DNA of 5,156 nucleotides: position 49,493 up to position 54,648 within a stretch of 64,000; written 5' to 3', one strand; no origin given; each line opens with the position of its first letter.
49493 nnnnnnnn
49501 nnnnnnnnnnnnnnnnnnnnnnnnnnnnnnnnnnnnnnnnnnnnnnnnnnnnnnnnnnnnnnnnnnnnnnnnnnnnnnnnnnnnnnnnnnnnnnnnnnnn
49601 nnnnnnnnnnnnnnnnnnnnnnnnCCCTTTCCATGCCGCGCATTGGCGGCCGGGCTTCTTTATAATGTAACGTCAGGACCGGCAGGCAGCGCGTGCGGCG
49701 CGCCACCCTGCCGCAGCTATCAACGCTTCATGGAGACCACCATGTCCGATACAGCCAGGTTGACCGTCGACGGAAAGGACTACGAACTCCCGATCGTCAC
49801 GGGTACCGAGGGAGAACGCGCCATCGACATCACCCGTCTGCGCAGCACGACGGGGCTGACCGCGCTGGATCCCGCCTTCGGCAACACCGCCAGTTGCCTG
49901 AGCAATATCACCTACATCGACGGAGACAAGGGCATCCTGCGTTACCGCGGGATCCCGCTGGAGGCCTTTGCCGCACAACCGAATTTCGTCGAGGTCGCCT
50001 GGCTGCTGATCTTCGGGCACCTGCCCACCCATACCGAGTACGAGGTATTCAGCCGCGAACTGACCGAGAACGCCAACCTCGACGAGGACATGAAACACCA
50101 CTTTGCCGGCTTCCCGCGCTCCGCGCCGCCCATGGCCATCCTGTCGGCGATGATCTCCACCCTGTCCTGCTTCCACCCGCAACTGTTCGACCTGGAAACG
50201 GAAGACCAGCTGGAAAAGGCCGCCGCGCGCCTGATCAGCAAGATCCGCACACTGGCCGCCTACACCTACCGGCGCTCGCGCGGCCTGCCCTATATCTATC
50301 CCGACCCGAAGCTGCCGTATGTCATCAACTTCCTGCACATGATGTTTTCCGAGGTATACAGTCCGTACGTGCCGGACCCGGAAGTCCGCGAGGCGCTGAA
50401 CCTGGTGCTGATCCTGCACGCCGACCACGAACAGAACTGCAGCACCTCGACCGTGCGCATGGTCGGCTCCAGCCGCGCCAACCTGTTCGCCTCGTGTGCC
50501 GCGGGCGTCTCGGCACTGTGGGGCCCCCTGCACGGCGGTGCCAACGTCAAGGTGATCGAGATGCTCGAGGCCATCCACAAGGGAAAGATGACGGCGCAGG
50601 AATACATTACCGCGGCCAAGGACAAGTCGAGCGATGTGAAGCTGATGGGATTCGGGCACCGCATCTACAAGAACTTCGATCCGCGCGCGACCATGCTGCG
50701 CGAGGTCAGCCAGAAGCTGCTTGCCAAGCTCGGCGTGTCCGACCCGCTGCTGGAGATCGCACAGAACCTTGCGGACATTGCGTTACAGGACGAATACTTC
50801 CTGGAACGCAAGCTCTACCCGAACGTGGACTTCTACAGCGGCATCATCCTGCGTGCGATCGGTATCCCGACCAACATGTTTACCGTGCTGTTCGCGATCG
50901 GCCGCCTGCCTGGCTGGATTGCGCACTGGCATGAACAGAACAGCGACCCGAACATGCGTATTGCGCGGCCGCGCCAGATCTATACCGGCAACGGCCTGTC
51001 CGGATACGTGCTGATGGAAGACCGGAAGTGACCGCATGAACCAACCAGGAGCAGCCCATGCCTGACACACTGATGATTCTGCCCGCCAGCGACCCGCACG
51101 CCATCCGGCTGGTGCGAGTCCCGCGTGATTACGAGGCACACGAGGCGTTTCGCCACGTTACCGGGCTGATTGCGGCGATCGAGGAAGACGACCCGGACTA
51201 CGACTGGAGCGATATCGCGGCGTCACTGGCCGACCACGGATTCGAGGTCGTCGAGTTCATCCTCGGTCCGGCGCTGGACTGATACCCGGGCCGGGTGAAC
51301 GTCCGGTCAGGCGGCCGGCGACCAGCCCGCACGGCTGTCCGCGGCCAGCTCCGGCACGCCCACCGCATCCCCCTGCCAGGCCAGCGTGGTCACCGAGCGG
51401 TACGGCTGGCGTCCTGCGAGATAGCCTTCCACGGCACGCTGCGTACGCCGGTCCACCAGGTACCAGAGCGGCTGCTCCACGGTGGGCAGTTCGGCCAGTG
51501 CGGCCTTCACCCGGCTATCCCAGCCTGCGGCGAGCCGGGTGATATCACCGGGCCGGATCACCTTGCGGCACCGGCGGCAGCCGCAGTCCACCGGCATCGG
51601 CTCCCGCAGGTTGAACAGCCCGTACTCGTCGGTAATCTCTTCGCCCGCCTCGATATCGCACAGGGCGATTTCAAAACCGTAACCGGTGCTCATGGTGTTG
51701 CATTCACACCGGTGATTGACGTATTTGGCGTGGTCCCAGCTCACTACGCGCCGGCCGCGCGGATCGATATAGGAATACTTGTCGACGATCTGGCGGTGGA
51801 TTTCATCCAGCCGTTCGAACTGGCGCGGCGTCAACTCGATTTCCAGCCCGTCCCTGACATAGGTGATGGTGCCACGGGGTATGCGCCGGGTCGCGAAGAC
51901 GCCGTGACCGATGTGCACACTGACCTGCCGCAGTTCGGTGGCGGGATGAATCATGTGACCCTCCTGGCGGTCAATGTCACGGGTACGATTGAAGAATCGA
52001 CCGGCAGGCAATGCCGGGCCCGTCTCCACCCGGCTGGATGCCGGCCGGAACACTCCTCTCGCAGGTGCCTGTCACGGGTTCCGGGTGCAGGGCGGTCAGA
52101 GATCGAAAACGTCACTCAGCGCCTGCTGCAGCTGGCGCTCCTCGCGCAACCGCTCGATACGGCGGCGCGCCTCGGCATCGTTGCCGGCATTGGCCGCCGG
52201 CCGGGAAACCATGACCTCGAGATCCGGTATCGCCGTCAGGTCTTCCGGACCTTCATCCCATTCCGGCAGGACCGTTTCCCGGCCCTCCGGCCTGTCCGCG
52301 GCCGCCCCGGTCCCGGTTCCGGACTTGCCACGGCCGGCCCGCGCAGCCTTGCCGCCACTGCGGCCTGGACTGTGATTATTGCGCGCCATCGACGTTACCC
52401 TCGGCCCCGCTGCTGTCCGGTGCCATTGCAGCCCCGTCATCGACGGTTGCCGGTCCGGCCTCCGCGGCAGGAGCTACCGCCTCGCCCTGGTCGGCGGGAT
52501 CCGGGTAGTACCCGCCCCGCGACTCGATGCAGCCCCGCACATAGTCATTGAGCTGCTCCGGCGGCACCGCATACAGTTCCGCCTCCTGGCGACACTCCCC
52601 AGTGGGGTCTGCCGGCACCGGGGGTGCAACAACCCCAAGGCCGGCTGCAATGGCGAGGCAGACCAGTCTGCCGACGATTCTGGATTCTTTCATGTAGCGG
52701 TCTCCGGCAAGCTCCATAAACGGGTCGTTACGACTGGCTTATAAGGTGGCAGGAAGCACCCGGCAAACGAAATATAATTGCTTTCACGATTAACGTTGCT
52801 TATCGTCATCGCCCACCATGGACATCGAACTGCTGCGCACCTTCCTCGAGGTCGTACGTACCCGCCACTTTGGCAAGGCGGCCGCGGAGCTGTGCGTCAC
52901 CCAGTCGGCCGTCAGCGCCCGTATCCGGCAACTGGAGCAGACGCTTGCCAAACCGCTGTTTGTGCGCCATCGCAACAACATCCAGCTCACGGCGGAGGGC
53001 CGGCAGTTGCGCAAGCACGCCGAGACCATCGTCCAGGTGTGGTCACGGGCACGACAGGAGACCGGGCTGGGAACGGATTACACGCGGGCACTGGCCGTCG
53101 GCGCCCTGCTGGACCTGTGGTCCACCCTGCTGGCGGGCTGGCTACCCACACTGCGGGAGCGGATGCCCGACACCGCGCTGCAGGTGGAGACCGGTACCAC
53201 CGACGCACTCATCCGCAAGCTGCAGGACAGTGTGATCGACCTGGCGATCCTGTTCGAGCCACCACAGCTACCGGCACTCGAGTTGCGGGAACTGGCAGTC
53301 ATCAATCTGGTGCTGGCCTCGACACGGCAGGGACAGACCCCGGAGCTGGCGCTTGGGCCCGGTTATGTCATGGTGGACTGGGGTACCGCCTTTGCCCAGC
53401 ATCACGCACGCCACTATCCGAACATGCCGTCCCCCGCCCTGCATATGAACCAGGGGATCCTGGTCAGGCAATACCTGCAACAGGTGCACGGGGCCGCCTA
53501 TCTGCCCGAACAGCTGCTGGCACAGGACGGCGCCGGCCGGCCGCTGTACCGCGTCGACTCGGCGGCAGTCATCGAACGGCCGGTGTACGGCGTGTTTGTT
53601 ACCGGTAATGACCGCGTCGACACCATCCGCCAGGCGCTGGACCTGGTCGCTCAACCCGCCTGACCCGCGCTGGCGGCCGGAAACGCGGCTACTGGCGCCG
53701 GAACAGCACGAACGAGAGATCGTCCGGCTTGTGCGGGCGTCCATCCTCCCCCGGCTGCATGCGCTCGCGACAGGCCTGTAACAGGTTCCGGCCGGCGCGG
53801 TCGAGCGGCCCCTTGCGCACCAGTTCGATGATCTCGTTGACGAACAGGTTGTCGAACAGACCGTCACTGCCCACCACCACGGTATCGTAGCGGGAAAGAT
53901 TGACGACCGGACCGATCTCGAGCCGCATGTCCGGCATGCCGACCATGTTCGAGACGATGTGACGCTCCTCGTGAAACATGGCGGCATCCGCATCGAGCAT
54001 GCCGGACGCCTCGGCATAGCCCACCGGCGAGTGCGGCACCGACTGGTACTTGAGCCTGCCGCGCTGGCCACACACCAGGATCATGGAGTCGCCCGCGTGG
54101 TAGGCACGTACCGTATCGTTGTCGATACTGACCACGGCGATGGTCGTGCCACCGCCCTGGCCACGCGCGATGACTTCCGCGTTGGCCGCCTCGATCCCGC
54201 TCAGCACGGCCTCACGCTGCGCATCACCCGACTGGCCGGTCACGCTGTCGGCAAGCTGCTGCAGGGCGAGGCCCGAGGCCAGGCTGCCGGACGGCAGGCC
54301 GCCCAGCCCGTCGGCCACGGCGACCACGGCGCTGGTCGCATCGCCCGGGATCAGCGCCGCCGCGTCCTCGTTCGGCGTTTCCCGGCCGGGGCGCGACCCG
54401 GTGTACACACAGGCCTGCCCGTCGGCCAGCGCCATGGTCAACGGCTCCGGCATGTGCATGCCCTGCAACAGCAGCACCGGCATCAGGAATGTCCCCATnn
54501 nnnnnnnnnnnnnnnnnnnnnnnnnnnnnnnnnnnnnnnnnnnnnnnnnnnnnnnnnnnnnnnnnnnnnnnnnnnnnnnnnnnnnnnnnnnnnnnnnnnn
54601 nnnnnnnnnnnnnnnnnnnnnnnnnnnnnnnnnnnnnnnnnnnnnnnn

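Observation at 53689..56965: Coiled-coil/SLT transglycosylase protein co-transcribed with a mini Ser/Thr-kinase-fold protein and a PP2C phosphatase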

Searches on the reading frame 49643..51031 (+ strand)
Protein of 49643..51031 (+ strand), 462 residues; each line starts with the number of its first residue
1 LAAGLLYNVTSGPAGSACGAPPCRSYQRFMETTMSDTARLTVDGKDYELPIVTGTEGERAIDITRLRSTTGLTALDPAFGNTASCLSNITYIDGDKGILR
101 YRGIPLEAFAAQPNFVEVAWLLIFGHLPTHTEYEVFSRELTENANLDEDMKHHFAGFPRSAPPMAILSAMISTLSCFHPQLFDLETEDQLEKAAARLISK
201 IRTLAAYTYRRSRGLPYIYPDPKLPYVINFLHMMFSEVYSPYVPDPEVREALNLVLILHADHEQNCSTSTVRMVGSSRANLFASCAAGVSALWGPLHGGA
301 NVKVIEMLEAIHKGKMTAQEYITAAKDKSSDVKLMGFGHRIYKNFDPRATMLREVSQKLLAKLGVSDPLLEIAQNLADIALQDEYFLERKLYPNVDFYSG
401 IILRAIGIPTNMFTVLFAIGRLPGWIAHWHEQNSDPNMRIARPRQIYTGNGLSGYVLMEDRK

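Call 58: search_protein_families(library=pfam, proteins=[window:49643-51031:+], max_evalue=0.001)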
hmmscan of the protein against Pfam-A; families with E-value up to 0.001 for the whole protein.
window:49643-51031:+ (462 aa): 1 family
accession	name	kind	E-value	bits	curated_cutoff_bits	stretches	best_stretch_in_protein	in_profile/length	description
PF00285.26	Citrate_synt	-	5.4e-133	443.9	27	1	80-444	3-357/357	Citrate synthase, C-terminal domain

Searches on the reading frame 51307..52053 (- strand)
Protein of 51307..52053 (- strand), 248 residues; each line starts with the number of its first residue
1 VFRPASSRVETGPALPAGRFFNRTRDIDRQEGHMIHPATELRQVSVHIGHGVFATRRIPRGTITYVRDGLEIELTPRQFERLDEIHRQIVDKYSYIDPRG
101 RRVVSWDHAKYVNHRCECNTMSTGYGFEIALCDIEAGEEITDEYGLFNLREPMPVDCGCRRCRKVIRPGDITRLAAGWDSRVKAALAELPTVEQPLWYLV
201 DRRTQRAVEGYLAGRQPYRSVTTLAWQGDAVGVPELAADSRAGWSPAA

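Call 58: search_protein_families(library=pfam, proteins=[window:51307-52053:-], max_evalue=0.001)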
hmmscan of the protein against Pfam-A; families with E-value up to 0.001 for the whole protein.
window:51307-52053:- (248 aa): 1 family
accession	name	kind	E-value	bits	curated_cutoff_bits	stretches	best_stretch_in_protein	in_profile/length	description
PF00856.33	SET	-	3.8e-10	40.6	22.4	1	49-145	1-105/105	SET domain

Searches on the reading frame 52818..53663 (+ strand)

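Call 58: search_protein_families(library=pfam, proteins=[window:52818-53663:+], max_evalue=0.001)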
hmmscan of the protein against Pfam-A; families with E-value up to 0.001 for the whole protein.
window:52818-53663:+ (281 aa): 2 families
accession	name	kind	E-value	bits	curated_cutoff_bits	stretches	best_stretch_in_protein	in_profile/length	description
PF00126.33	HTH_1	-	3e-21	75.5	26.6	1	4-62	2-60/60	Bacterial regulatory helix-turn-helix protein, lysR family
PF03466.25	LysR_substrate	-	1.7e-14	54.1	28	1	90-277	6-204/209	LysR substrate binding domain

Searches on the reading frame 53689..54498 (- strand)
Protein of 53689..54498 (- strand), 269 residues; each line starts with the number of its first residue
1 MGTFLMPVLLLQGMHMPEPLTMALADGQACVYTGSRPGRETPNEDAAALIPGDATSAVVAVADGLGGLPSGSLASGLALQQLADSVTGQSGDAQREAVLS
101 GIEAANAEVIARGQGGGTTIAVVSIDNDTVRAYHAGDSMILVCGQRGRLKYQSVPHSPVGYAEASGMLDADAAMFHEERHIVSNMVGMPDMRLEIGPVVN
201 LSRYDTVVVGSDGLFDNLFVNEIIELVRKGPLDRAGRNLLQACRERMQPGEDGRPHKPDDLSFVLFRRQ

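Call 3: search_protein_families(library=pfam, proteins=[window:53689-54498:-], max_evalue=0.1)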
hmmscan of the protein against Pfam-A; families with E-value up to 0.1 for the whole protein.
window:53689-54498:- (269 aa): 2 families
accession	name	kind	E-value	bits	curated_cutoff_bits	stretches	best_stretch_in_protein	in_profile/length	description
PF13672.11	PP2C_2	-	1.7e-10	41.3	24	1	39-221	8-181/209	Protein phosphatase 2C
PF00481.26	PP2C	-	1.1e-08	35.5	20.3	1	48-165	20-149/255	Protein phosphatase 2C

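Call 4: search_protein_families(library=ncbifam, proteins=[window:53689-54498:-], max_evalue=0.1)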
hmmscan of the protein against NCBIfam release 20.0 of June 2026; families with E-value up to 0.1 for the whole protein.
window:53689-54498:- (269 aa): 4 families
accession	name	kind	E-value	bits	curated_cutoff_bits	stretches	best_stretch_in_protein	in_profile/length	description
NF033484.1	Stp1_PP2C_phos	equivalog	1.5e-26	93.4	230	1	42-246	10-220/232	Stp1/IreP family PP2C-type Ser/Thr phosphatase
NF011149.0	PRK14559.1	equivalog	2e-06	26.9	374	1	60-228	415-594/642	serine/threonine phosphatase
NF010996.0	PRK14421.1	equivalog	0.046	13.8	98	0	92-131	41-80/99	acylphosphatase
NF009912.0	PRK13372.1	equivalog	0.081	11.8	837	0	74-116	88-130/443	protocatechuate 4,5-dioxygenase subunit alpha/beta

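Call 38: search_protein_families(library=padloc, proteins=[window:53689-54483:-], max_evalue=0.01)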
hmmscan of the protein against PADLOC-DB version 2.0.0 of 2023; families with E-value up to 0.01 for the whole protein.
window:53689-54483:- (264 aa): 1 family
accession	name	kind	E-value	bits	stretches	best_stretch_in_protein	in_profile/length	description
PDLC04518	PDC-M21C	-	2.3e-11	41.4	1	30-221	9-198/243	-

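Call 47: search_solved_structures(query=window:53689-54483:-, max_evalue=0.00001, show_alignments=1)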
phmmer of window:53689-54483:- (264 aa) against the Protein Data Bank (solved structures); distinct sequences matched with E-value up to 0.00001: 14.
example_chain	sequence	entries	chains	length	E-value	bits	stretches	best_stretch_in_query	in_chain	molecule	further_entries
2pk0_A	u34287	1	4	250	6.2e-13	52.2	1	35-238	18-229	Serine/threonine protein phosphatase Stp1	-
5f1m_A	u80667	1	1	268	1.5e-12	50.9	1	27-239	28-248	Phosphorylated protein phosphatase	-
6ihs_A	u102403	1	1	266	1.8e-12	50.7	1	26-239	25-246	Phosphorylated protein phosphatase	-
6ihl_A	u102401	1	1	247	2.2e-12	50.4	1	34-239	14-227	Phosphorylated protein phosphatase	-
6ihr_A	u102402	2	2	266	2.3e-12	50.3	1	32-239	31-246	Phosphorylated protein phosphatase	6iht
6ihw_A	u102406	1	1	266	6e-12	49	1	32-239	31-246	Phosphorylated protein phosphatase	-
6ihv_A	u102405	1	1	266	1.1e-11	48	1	32-239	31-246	Phosphorylated protein phosphatase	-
6ihu_A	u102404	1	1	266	1.6e-11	47.6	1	32-239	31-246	Phosphorylated protein phosphatase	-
5d2u_A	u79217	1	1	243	1.6e-10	44.3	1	53-238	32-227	Protein serin-threonin phosphatase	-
2j82_A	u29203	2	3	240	2.9e-10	43.5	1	53-238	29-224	PROTEIN SERINE-THREONINE PHOSPHATASE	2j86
5iti_A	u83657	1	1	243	3e-10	43.4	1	53-238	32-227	Protein serin-threonin phosphatase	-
2y09_A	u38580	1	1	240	3.3e-09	40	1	53-238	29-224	PROTEIN SERIN-THREONIN PHOSPHATASE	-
2xzv_A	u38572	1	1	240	3.8e-09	39.8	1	53-238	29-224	PROTEIN SERIN-THREONIN PHOSPHATASE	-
6ae9_A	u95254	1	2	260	4.2e-06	29.8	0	192-241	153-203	Probable protein phosphatase 2C 1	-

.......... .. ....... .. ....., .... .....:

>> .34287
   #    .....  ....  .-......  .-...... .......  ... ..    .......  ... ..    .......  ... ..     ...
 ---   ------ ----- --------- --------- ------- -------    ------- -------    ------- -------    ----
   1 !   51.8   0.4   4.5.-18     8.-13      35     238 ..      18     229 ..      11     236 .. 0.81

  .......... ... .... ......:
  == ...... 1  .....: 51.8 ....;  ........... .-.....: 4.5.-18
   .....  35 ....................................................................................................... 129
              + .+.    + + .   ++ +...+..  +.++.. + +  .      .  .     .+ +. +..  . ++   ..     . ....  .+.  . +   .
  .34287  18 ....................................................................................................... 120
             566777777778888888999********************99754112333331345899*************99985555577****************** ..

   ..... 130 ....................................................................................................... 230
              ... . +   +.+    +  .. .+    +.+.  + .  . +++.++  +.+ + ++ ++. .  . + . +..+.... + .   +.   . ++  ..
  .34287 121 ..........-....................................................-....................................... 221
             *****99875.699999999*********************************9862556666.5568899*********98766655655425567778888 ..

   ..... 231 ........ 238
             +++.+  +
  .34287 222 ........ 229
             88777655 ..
